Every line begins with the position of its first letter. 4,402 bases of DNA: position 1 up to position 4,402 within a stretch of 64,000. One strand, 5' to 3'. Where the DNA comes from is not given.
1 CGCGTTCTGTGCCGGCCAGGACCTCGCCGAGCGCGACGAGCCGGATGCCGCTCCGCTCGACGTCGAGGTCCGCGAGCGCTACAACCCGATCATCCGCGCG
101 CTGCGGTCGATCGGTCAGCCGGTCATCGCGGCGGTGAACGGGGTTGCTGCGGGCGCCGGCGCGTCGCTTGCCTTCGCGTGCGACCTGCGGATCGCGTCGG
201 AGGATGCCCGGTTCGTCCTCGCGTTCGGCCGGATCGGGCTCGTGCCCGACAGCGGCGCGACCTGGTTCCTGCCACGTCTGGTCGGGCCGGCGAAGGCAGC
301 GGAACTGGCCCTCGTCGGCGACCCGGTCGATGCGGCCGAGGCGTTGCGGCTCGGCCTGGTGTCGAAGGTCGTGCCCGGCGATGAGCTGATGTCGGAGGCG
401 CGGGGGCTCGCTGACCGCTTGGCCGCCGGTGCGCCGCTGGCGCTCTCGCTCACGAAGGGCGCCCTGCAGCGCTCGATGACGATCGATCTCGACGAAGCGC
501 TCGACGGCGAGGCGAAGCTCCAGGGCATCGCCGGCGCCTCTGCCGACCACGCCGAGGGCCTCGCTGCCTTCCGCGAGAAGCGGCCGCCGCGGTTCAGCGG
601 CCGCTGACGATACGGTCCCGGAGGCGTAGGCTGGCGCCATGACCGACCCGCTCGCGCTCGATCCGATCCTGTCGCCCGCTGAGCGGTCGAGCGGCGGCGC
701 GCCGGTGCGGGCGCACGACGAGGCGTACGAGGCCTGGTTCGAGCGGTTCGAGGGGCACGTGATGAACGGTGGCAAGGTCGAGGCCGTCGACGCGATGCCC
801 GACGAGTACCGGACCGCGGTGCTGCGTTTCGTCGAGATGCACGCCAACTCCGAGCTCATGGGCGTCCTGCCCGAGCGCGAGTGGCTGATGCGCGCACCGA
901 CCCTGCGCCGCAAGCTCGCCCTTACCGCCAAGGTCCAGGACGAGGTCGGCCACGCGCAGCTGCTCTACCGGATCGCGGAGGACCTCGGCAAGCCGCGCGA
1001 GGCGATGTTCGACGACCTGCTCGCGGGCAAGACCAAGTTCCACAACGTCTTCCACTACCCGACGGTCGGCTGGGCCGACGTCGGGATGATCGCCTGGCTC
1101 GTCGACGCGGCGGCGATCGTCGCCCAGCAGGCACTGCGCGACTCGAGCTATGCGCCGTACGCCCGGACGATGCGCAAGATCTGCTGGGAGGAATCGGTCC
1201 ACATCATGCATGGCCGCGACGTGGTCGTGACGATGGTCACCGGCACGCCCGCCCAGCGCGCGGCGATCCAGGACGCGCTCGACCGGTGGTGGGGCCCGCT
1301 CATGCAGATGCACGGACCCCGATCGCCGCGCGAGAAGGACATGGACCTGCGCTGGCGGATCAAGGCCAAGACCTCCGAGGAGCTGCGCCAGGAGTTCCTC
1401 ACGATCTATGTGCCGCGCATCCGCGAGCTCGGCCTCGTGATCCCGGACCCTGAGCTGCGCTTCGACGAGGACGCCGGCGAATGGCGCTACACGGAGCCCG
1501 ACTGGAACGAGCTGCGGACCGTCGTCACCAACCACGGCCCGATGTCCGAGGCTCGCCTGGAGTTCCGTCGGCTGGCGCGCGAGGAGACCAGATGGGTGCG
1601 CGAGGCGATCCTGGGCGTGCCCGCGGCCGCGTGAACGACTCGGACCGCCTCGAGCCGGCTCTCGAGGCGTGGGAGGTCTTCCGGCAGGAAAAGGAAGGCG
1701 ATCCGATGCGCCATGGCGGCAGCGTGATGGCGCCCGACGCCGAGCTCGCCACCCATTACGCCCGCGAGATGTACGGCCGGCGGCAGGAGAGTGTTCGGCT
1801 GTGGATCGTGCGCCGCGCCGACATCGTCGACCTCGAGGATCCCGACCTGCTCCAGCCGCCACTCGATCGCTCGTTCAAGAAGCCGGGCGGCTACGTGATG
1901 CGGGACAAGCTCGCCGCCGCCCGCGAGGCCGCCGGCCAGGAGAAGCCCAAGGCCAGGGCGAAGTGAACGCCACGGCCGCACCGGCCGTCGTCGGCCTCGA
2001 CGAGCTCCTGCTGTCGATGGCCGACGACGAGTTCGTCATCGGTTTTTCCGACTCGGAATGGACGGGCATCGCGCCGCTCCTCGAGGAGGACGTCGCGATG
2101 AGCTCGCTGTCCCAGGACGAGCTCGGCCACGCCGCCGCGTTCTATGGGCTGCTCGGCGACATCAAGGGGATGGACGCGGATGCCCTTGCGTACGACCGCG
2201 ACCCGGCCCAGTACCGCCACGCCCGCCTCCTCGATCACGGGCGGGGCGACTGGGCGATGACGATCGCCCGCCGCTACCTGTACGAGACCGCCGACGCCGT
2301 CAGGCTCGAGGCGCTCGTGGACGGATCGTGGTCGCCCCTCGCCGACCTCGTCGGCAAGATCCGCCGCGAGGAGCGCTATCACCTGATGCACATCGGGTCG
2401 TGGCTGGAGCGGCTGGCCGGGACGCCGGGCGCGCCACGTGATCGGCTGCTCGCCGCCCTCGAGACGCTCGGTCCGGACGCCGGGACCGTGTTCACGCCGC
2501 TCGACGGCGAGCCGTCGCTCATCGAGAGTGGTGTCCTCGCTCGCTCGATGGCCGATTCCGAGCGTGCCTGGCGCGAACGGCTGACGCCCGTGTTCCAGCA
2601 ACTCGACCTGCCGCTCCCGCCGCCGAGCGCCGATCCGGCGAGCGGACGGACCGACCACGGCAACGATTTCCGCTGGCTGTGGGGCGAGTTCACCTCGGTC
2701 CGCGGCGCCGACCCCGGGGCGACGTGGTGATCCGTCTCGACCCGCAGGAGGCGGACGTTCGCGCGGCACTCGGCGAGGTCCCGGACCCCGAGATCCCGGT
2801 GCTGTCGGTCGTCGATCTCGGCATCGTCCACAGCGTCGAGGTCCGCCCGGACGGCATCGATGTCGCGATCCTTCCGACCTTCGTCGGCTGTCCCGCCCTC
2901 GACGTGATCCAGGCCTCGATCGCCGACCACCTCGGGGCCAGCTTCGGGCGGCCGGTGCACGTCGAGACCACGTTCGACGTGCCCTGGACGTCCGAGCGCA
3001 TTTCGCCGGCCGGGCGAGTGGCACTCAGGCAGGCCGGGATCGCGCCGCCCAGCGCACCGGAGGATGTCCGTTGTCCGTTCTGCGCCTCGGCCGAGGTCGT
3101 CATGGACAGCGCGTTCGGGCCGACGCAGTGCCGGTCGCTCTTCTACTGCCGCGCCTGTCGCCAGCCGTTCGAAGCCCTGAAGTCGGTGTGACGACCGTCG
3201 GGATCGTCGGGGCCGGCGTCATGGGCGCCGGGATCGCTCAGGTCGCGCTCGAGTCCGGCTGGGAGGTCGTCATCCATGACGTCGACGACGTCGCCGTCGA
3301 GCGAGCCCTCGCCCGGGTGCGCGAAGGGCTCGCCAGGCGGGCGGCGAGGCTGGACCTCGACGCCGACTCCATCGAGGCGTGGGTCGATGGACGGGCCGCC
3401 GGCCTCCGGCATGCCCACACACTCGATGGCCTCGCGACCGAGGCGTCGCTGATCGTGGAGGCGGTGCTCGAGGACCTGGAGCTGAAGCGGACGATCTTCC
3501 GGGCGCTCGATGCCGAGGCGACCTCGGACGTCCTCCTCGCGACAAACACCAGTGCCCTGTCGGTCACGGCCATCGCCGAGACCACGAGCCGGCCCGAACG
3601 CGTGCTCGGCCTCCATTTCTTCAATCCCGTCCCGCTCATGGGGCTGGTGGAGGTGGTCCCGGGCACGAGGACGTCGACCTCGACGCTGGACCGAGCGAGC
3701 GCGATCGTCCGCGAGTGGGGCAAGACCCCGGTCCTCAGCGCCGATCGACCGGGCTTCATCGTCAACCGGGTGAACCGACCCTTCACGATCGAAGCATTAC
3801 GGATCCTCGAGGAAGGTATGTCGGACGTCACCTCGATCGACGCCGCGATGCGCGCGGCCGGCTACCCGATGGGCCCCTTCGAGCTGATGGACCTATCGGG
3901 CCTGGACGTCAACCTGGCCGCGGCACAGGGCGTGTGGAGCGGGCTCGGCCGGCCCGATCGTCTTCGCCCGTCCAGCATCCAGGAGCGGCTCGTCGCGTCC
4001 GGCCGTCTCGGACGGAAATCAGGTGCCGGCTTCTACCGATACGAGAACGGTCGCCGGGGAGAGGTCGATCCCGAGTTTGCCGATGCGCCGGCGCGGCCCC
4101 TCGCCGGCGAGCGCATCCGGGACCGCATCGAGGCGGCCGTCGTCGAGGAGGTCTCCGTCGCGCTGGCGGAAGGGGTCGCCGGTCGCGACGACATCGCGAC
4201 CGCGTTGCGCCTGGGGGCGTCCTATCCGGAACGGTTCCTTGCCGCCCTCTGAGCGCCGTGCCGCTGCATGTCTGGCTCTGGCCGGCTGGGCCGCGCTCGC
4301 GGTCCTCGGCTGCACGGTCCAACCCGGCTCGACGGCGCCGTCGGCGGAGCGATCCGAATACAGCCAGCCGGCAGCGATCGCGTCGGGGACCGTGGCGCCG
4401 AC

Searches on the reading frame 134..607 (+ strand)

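Call 15: search_protein_families(library=pfam, proteins=[window:134-607:+], max_evalue=0.001)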
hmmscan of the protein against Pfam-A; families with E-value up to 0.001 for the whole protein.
window:134-607:+ (157 aa): 2 families
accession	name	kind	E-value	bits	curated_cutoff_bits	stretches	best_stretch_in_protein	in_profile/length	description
PF00378.25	ECH_1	-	2.1e-41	142.3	27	1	1-156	95-250/251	Enoyl-CoA hydratase/isomerase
PF16113.10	ECH_2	-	7.9e-19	68.8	27.2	1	1-86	94-178/335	Enoyl-CoA hydratase/isomerase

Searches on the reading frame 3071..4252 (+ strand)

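Call 15: search_protein_families(library=pfam, proteins=[window:3071-4252:+], max_evalue=0.001)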
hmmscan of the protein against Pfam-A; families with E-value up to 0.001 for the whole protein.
window:3071-4252:+ (393 aa): 3 families
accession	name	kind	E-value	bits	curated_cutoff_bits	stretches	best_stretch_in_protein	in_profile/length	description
PF02737.24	3HCDH_N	-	1.1e-54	185.5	22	1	42-224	1-178/180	3-hydroxyacyl-CoA dehydrogenase, NAD binding domain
PF00725.27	3HCDH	-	2.2e-33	115.1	22.1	1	228-324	1-97/97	3-hydroxyacyl-CoA dehydrogenase, C-terminal domain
PF03446.21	NAD_binding_2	-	1.7e-05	25.3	21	1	42-144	1-75/161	NAD binding domain of 6-phosphogluconate dehydrogenase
